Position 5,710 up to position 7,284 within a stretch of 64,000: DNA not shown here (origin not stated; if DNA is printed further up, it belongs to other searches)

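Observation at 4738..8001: Element-encoded archaeal-type MCM helicase with a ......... intein in Walker B, next to integrase and an AbrB-like gene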

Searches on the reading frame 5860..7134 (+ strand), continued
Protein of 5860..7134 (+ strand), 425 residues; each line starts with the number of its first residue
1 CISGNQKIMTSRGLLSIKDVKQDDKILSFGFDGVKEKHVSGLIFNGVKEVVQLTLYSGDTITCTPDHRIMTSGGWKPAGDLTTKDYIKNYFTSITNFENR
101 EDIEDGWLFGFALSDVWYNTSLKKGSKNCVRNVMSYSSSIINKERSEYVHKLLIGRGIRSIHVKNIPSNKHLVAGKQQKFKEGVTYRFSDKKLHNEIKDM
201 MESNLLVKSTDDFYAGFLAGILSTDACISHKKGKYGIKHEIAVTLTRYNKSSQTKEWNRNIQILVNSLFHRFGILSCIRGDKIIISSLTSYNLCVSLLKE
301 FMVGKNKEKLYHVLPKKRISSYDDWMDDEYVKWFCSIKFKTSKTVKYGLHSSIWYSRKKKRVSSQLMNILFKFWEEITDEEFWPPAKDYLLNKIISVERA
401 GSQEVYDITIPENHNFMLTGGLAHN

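Call 80: find_encoding_contigs(protein=P0042, flank=8000, max_places=2)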
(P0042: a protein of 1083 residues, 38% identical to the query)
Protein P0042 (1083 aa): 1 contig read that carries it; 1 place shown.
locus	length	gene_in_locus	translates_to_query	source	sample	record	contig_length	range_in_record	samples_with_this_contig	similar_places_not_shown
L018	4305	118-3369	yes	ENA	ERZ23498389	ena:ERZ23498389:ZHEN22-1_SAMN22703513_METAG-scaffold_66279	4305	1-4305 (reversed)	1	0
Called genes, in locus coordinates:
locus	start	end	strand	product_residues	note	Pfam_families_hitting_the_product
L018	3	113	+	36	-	?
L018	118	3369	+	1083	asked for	PF17207:MCM_OB, PF00493:MCM, PF17855:MCM_lid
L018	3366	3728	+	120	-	PF13384:HTH_23 (weak)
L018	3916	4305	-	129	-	?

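Call 84: search_protein_families(library=ncbifam, proteins=[window:5860-7134:+], max_evalue=0.01)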
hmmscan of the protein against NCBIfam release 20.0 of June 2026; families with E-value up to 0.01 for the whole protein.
window:5860-7134:+ (425 aa): 11 families
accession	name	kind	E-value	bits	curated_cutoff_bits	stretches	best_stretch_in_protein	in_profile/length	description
NF005852.0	PRK07773.1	equivalog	1.8e-13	49.7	780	2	34-87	437-490/886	replicative DNA helicase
TIGR01445.1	intein_Nterm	domain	1.9e-08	35.2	24.5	1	1-71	1-83/83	intein N-terminal splicing region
NF006207.0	PRK08332.1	equivalog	2.7e-08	31.5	2400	1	46-230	944-1113/1684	vitamin B12-dependent ribonucleotide reductase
NF038162.1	RtcB_rel_intein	exception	5.5e-05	21.3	1150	0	1-99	95-199/961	intein-containing RtcB family protein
NF052663.1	RtcB_rel_intein2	exception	9.2e-05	21.5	1050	0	49-122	131-198/626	intein-containing RctB family protein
NF038136.1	rSAM_Rv_intein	exception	0.00012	21.1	700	1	1-93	76-172/574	intein-containing Rv2578c family radical SAM protein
NF003158.0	PRK04132.1-3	equivalog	0.00021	18.5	1750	0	387-425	1217-1255/1437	replication factor C small subunit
TIGR01443.1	intein_Cterm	domain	0.00035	20.7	15.6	1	404-425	1-23/24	intein C-terminal splicing region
NF007072.0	PRK09519.1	equivalog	0.00048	18.6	1024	1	37-87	294-344/790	intein-containing recombinase RecA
NF011418.0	PRK14845.1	equivalog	0.0013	16.6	756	1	35-318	80-316/1049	translation initiation factor IF-2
NF005616.0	PRK07373.1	equivalog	0.0017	16.9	646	1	393-422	3-32/449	DNA polymerase III subunit alpha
